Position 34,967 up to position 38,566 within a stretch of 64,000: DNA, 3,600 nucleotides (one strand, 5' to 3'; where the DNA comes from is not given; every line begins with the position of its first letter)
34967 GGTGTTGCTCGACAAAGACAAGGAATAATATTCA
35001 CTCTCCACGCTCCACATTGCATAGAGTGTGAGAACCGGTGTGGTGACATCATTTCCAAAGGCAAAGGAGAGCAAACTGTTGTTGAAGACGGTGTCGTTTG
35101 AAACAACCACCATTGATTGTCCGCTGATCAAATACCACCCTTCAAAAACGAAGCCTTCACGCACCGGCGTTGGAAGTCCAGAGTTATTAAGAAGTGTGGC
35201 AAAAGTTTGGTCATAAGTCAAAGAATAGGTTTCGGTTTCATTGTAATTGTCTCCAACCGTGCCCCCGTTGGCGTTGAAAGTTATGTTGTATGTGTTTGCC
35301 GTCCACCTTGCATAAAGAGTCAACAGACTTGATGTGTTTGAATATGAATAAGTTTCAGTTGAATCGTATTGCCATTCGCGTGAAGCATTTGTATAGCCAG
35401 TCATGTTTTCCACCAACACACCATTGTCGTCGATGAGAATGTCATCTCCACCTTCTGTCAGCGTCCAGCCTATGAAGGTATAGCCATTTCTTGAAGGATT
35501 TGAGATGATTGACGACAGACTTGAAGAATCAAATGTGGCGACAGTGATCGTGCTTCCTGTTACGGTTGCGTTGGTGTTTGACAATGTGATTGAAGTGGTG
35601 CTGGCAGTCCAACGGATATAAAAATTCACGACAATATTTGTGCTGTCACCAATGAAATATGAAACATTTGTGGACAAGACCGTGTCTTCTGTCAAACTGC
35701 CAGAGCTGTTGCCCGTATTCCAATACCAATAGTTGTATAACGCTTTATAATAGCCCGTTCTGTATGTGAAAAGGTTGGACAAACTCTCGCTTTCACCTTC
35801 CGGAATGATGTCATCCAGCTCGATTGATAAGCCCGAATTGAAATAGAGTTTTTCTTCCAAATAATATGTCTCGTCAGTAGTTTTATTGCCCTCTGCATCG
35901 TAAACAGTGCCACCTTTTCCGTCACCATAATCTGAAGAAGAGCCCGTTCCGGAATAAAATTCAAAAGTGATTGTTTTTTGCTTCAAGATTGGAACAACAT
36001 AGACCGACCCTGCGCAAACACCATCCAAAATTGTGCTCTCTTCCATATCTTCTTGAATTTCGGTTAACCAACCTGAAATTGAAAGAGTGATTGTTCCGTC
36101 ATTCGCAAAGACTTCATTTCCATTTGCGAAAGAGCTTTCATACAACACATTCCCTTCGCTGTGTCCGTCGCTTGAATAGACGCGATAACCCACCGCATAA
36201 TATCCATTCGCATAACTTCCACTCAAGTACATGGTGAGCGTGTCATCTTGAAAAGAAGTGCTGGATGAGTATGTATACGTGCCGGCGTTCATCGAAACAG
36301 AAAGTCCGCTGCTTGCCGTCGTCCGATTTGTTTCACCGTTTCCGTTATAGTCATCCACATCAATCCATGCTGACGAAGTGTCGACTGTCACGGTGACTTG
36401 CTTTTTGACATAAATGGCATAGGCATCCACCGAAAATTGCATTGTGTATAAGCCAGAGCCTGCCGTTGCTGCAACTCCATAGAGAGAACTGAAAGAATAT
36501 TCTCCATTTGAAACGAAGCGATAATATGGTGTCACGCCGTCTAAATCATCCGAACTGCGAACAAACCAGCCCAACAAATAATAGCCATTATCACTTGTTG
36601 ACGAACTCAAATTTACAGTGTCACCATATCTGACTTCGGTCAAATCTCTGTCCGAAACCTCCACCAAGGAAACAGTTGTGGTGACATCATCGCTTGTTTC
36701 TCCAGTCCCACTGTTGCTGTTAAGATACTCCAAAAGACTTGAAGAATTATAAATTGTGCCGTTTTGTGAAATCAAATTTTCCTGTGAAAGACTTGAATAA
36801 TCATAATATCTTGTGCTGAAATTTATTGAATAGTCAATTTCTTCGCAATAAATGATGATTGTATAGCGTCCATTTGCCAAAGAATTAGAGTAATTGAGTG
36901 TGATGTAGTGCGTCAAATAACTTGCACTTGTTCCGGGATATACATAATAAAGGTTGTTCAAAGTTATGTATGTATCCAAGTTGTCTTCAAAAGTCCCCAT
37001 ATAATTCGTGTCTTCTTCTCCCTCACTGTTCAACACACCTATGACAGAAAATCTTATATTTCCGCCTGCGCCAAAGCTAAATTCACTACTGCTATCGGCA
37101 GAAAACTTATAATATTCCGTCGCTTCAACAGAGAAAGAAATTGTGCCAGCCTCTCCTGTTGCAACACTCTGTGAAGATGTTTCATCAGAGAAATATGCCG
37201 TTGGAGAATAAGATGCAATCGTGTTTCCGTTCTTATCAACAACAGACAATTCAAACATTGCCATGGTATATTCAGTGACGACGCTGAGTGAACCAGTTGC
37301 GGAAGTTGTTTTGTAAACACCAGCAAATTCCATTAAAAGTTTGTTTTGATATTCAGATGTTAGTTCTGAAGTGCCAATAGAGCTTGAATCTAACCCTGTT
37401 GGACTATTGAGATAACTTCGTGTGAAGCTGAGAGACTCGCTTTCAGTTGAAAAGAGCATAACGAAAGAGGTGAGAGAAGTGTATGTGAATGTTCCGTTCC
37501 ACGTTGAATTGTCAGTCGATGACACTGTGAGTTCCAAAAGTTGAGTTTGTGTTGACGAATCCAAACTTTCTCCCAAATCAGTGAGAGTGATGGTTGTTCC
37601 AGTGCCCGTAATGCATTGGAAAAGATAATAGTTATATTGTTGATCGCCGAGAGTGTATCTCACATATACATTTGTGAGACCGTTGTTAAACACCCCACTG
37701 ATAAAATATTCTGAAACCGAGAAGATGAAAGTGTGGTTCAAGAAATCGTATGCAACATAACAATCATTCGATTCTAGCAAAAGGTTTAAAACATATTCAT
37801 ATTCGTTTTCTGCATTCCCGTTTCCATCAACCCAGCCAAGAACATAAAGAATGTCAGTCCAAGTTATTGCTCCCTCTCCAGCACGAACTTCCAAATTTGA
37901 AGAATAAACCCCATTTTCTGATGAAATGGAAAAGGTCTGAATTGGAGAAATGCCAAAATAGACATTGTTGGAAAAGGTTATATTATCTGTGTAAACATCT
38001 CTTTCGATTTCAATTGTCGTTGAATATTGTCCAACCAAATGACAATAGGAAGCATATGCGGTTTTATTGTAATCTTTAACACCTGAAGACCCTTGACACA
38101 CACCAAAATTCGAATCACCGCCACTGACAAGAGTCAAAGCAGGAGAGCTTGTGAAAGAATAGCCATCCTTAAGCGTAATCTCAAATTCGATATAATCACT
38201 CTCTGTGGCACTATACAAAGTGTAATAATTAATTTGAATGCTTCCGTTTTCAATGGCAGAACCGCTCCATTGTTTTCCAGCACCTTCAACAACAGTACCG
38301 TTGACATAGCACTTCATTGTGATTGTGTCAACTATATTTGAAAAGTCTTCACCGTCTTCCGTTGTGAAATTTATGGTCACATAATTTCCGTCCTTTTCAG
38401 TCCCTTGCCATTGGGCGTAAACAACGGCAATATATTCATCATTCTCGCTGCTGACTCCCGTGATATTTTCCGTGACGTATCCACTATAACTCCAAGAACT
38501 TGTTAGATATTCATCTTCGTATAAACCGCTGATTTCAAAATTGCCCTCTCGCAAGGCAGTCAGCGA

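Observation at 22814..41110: A single 18.3-kb ORF encodes a ~6,100-aa mosaic surface protein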

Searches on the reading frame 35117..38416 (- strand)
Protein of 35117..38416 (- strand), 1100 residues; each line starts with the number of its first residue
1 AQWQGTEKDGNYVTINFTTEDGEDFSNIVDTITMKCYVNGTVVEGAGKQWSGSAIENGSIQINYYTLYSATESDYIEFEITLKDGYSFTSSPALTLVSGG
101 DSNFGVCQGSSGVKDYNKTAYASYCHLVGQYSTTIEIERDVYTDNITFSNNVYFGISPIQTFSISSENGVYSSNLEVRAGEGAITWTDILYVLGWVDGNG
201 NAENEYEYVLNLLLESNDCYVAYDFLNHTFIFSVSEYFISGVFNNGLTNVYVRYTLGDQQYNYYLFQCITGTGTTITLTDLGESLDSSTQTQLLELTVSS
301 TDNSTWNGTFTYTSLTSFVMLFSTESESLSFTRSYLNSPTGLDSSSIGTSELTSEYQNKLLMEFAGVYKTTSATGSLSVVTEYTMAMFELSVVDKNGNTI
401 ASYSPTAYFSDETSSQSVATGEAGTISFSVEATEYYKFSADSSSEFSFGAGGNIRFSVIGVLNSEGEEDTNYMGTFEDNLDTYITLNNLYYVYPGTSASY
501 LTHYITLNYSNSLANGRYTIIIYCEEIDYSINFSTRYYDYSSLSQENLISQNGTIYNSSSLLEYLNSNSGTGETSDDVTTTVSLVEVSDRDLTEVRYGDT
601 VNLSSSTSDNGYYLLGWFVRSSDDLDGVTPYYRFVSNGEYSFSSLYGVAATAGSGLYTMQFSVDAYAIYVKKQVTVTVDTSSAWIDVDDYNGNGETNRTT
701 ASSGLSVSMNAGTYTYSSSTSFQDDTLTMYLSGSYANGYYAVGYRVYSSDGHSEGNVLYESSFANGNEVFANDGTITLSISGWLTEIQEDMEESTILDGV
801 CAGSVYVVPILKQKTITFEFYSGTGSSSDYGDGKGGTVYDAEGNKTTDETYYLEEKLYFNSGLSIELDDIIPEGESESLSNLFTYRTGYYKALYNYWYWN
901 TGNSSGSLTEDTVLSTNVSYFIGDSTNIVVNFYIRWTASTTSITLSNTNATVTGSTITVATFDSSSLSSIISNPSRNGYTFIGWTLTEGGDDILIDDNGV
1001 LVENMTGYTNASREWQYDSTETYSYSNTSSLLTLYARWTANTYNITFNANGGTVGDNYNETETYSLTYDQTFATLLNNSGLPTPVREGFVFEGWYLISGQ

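Call 5: search_protein_families(library=pfam, proteins=[window:35117-38416:-], max_evalue=0.1)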
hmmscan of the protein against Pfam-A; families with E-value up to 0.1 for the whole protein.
window:35117-38416:- (1100 aa): 2 families
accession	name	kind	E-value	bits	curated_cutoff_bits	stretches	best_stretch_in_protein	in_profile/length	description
PF09479.16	Flg_new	-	6.1e-10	39.5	27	2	1043-1096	1-40/65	Listeria-Bacteroides repeat domain (List_Bact_rpt)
PF04234.18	CopC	-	0.00098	20.5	23.3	1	703-753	33-83/92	CopC domain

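Call 85: search_protein_families(library=ncbifam, proteins=[window:35117-38416:-], max_evalue=0.01)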
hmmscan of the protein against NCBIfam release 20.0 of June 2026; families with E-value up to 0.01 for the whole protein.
window:35117-38416:- (1100 aa): 2 families
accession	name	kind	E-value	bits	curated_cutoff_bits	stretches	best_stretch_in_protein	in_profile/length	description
TIGR02543.1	List_Bact_rpt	repeat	3.7e-09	36.8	20.95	1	974-1042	1-44/44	TIGR02543 family repeat protein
NF033814.1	copper_CopC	equivalog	0.0011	19.3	95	1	701-753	42-97/107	copper homeostasis periplasmic binding protein CopC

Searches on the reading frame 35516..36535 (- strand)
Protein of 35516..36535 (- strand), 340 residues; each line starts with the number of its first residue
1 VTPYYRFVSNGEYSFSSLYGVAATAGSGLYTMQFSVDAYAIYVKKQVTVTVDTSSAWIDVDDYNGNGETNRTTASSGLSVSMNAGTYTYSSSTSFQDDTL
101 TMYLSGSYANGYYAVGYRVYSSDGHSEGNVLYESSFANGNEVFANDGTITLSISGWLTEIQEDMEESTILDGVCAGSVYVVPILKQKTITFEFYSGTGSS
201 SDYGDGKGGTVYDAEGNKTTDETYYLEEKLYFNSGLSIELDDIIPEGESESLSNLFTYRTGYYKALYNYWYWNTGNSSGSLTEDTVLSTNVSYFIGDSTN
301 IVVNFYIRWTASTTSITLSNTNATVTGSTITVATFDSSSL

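Call 37: search_protein_families(library=pfam, proteins=[window:35516-36535:-], max_evalue=1)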
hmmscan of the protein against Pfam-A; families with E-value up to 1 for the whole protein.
window:35516-36535:- (340 aa): 1 family
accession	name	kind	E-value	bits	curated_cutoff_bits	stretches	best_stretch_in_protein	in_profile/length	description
PF04234.18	CopC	-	0.00013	23.3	23.3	1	76-126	33-83/92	CopC domain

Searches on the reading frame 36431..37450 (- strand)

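Call 37: search_protein_families(library=pfam, proteins=[window:36431-37450:-], max_evalue=1)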
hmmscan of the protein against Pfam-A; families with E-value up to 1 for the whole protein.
window:36431-37450:- (340 aa): 2 families
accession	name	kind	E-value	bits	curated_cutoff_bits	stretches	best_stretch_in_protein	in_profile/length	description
PF16277.11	DUF4926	-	0.095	12.6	29.1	0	57-80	24-47/57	Domain of unknown function (DUF4926)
PF14524.12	Wzt_C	-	0.098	13.1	30.4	0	179-218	82-120/143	Wzt C-terminal domain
